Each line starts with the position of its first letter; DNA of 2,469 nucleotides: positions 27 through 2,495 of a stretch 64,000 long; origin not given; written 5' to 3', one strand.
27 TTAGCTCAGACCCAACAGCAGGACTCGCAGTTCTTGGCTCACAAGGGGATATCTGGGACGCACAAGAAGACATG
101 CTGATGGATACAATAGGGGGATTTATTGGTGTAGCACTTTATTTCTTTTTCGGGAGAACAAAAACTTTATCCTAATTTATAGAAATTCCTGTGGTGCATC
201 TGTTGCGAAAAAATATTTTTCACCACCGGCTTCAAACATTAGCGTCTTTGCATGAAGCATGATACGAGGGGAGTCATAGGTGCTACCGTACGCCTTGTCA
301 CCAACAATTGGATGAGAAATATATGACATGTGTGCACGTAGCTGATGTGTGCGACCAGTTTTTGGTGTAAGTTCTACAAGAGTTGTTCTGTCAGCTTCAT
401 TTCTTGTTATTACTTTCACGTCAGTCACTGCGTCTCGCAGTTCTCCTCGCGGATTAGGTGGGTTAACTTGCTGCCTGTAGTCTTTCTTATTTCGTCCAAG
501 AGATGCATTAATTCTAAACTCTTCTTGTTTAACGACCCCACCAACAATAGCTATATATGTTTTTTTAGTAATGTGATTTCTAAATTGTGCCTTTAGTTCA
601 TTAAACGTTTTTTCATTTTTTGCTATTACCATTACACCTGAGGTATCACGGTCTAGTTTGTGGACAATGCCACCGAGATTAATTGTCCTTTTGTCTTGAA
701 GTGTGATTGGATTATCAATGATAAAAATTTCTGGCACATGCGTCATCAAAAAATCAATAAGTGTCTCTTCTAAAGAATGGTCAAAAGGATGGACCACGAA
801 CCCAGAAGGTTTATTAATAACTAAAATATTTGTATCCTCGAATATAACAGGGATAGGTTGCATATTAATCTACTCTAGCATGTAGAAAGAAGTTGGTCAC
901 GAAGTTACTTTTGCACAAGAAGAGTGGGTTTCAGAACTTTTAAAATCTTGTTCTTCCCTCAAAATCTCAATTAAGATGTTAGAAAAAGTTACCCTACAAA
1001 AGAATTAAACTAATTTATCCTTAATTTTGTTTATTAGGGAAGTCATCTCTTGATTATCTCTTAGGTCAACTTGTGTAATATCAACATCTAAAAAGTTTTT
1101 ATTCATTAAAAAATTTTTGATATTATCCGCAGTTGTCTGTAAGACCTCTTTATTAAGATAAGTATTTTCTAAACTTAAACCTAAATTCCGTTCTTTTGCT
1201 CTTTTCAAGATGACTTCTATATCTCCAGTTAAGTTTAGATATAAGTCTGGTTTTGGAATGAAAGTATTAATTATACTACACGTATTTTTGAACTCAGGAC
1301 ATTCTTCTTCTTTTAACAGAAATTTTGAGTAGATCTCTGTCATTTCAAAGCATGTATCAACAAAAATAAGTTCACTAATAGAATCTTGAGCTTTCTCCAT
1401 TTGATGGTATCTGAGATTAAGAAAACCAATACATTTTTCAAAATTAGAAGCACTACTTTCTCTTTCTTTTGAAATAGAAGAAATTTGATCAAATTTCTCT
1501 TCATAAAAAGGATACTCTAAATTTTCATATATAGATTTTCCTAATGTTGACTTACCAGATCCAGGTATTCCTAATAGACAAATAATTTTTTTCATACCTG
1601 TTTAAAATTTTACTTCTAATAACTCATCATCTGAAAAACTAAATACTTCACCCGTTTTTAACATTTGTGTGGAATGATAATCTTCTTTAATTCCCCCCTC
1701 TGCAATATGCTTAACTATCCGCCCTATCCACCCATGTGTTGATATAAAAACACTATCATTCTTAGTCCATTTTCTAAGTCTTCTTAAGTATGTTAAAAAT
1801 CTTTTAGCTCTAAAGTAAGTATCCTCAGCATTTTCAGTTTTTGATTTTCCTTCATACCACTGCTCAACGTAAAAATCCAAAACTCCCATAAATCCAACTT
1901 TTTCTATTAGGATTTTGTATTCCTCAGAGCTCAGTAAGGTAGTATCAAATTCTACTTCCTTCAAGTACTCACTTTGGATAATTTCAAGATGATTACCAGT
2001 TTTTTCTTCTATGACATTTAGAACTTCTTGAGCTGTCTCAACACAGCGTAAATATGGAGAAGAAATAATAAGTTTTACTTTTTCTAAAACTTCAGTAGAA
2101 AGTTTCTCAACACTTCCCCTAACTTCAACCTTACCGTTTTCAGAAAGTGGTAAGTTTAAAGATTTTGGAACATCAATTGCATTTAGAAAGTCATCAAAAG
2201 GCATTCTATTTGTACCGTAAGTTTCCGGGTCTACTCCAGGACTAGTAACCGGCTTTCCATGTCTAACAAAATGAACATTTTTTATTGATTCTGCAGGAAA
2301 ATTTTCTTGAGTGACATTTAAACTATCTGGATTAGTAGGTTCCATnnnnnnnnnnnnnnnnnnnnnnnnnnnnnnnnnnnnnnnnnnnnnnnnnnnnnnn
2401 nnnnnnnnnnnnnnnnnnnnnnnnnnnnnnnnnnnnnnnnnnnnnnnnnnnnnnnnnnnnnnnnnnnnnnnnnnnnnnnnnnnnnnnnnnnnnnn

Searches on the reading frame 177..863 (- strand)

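Call 133: search_protein_families(library=ncbifam, proteins=[window:177-863:-], max_evalue=0.001)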
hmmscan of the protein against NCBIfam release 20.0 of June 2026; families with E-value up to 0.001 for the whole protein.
window:177-863:- (228 aa): 7 families
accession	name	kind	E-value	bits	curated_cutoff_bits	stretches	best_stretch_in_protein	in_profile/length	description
TIGR00005.1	rluA_subfam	subfamily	8e-55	186.2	192.7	1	2-211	71-272/298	RluA family pseudouridine synthase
NF008385.0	PRK11180.1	equivalog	9.4e-33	113.9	351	1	3-200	83-261/325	23S rRNA pseudouridine(1911/1915/1917) synthase RluD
NF008321.0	PRK11112.1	equivalog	9.1e-31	107.1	328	1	6-211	4-209/257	tRNA pseudouridine(65) synthase TruC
NF008249.0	PRK11025.1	equivalog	4.7e-28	98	378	1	6-214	95-291/317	23S rRNA pseudouridine(955/2504/2580) synthase RluC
NF007543.0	PRK10158.1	equivalog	6.7e-27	94.6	286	1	6-210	16-202/219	bifunctional tRNA pseudouridine(32) synthase/23S rRNA pseudouridine(746) synthase RluA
TIGR01621.1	RluA-like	hypoth_equivalog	3.4e-25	88.6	222.3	1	5-221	3-194/217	TIGR01621 family pseudouridine synthase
TIGR00093.1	TIGR00093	subfamily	3.2e-05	23.7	109.3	1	67-177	34-126/161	pseudouridine synthase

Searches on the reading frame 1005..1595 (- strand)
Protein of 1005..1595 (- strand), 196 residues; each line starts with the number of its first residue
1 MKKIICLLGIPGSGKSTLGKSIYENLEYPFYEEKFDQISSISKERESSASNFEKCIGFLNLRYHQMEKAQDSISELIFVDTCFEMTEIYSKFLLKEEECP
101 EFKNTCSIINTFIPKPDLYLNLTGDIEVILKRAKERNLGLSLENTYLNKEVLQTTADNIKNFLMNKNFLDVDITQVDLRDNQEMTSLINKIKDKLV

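Call 133: search_protein_families(library=ncbifam, proteins=[window:1005-1595:-], max_evalue=0.001)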
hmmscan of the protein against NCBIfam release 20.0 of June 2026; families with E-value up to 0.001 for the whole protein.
window:1005-1595:- (196 aa): 7 families
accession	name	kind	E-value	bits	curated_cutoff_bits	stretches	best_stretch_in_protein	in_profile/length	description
TIGR00041.1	DTMP_kinase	equivalog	1.9e-06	27.7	83.25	1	2-176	4-188/196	dTMP kinase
NF001866.0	PRK00625.1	equivalog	1e-05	25.8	142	1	5-182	3-158/173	shikimate kinase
TIGR01526.1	nadR_NMN_Atrans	equivalog_domain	2.2e-05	23.9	341.15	1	3-105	163-263/325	nicotinamide-nucleotide adenylyltransferase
NF006015.0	PRK08154.1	subfamily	7.6e-05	22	204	1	2-32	136-166/314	anaerobic benzoate catabolism transcriptional regulator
NF010552.0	PRK13946.1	equivalog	0.00013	21.7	186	0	2-32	23-53/198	shikimate kinase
TIGR03575.1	selen_PSTK_euk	equivalog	0.00081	18.8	382.35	0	6-26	2-23/340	L-seryl-tRNA(Sec) kinase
NF040667.1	hom_kin_desulfo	exception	0.00095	19.1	197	0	4-30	2-28/163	homoserine kinase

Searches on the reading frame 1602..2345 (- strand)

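Call 133: search_protein_families(library=ncbifam, proteins=[window:1602-2345:-], max_evalue=0.001)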
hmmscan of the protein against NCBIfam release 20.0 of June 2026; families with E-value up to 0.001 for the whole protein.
window:1602-2345:- (247 aa): 1 family
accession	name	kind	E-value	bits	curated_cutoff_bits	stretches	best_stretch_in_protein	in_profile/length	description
TIGR03162.1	ribazole_cobC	equivalog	5.3e-08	32.5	162.9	1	63-217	20-157/176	alpha-ribazole phosphatase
